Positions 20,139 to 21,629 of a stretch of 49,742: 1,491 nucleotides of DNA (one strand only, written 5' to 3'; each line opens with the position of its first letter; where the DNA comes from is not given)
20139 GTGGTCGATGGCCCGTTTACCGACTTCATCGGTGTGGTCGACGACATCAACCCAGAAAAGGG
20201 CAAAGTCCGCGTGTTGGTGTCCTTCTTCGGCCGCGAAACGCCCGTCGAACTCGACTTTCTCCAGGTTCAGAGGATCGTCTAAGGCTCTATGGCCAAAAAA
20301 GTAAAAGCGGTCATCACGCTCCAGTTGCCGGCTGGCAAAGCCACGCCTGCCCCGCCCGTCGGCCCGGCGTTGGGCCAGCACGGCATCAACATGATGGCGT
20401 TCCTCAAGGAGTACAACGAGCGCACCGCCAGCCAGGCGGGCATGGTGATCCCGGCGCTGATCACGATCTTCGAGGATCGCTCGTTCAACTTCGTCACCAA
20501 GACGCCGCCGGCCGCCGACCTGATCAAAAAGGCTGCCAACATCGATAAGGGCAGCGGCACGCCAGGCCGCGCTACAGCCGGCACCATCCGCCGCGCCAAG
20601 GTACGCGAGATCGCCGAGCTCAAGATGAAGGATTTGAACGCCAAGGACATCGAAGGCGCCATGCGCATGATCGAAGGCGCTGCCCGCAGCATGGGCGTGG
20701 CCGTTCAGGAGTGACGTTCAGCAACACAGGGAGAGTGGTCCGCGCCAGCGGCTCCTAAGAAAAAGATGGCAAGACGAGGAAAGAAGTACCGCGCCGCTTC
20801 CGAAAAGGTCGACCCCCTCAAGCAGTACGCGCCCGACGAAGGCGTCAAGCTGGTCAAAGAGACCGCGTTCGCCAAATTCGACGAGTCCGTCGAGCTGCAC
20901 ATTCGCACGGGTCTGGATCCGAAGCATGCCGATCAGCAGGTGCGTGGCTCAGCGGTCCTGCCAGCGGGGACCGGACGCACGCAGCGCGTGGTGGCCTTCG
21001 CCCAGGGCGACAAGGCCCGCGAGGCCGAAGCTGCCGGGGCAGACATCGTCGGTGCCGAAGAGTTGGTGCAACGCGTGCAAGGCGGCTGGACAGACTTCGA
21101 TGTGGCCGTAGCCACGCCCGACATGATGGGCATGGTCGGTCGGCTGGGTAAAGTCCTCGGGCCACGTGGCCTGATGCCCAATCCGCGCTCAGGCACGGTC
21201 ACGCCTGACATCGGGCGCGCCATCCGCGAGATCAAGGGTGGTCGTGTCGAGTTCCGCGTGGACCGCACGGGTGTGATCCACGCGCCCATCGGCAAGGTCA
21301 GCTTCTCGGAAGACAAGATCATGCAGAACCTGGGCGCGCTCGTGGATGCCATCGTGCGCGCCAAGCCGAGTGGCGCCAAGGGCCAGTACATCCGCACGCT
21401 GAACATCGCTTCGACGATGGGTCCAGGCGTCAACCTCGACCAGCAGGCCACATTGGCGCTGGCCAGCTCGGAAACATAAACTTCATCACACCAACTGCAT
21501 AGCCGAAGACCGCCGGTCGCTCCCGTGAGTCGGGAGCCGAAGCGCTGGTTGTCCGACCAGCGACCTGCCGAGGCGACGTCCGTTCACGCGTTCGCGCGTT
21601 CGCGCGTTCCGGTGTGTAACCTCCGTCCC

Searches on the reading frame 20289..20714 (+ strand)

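Call 10: search_protein_families(library=pfam, proteins=[window:20289-20714:+], max_evalue=0.001)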
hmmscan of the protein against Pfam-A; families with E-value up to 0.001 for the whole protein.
window:20289-20714:+ (141 aa): 2 families
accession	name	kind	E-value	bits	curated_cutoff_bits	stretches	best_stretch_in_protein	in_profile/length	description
PF00298.24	Ribosomal_L11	-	5.3e-28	97.7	21.4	1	71-139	1-69/69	Ribosomal protein L11, RNA binding domain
PF03946.19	Ribosomal_L11_N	-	2.8e-27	94.7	32.9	1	9-66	1-58/58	Ribosomal protein L11, N-terminal domain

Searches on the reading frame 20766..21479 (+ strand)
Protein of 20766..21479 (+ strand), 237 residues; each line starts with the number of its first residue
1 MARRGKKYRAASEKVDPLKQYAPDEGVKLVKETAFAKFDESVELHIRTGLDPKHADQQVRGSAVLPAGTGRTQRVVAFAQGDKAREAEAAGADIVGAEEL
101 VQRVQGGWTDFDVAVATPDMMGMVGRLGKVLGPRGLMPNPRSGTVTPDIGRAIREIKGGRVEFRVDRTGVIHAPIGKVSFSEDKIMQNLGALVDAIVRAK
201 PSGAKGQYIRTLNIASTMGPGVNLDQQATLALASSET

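Call 11: search_protein_families(library=pfam, proteins=[window:20766-21479:+], max_evalue=0.001)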
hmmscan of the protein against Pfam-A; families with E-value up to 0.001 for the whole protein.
window:20766-21479:+ (237 aa): 1 family
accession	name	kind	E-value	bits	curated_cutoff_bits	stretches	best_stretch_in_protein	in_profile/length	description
PF00687.26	Ribosomal_L1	-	1.6e-68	230.6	32.2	1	30-220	1-198/198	Ribosomal protein L1p/L10e family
